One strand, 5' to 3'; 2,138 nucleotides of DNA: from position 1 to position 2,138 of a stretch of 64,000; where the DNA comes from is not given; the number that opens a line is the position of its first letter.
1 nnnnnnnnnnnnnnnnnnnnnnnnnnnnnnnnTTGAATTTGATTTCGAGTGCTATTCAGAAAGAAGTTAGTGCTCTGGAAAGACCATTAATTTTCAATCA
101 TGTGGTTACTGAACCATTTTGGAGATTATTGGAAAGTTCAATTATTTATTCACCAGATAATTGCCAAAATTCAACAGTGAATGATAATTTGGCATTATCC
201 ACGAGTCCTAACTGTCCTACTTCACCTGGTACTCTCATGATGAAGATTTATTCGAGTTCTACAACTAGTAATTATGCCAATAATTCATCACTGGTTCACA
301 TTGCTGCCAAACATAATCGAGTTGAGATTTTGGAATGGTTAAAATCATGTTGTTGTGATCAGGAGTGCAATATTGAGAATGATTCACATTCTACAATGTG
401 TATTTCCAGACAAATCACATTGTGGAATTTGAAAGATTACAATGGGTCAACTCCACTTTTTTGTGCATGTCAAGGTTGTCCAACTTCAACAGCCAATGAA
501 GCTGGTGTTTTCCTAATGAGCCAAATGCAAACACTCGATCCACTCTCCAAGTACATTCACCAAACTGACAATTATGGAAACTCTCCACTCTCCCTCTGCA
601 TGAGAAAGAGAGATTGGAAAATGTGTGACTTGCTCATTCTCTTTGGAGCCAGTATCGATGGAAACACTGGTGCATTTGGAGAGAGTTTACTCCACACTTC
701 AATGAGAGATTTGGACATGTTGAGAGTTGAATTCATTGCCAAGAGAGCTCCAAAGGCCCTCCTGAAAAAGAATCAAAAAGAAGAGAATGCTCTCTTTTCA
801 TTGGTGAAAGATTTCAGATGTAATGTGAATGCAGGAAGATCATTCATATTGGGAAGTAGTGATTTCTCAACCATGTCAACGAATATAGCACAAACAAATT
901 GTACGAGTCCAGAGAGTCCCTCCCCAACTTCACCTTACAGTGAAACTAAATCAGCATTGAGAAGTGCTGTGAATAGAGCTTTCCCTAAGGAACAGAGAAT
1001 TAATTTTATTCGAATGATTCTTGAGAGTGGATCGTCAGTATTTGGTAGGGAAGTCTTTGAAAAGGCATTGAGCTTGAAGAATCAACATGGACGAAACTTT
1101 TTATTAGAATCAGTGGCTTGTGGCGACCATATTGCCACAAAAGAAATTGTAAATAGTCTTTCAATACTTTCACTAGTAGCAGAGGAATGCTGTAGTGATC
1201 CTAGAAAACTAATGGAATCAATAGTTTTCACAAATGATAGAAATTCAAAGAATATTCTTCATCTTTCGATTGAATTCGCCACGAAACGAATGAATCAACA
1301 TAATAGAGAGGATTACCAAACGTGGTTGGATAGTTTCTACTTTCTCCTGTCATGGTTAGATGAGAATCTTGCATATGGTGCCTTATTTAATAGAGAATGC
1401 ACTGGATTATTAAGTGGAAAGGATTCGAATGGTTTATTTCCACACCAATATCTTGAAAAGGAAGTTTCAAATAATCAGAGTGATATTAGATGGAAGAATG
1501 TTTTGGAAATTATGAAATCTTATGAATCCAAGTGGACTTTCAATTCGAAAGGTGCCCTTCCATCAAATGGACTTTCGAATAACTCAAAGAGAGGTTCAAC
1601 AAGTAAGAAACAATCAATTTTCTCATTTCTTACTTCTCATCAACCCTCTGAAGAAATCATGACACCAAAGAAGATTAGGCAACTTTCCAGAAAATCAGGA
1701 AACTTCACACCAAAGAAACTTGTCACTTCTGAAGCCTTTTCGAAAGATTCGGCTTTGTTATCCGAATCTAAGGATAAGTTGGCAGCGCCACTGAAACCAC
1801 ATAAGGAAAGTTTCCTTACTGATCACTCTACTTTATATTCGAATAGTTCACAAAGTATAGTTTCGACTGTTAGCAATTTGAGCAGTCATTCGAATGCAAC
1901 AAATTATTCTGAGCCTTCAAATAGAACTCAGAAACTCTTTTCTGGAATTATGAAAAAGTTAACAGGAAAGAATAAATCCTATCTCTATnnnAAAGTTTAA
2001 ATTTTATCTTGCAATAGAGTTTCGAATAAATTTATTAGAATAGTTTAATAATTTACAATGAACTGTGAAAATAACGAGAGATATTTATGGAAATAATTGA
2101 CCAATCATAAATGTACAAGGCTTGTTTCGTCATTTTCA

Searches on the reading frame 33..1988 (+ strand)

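Call 18: search_protein_families(library=pfam, proteins=[window:33-1988:+], max_evalue=0.001)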
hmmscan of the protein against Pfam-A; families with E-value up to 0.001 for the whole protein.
window:33-1988:+ (652 aa): 4 families
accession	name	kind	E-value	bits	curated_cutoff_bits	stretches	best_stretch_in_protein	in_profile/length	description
PF13606.12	Ank_3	-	1.9e-07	31.2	22.3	0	85-109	3-27/30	Ankyrin repeat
PF00023.36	Ank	-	1.1e-06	29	21.1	0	181-209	1-29/33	Ankyrin repeat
PF12796.13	Ank_2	-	2.1e-06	28.6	27.3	1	89-209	2-87/90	Ankyrin repeats (3 copies)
PF13637.12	Ank_4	-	5.5e-05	23.8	22.7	0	86-103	32-49/50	Ankyrin repeats (many copies)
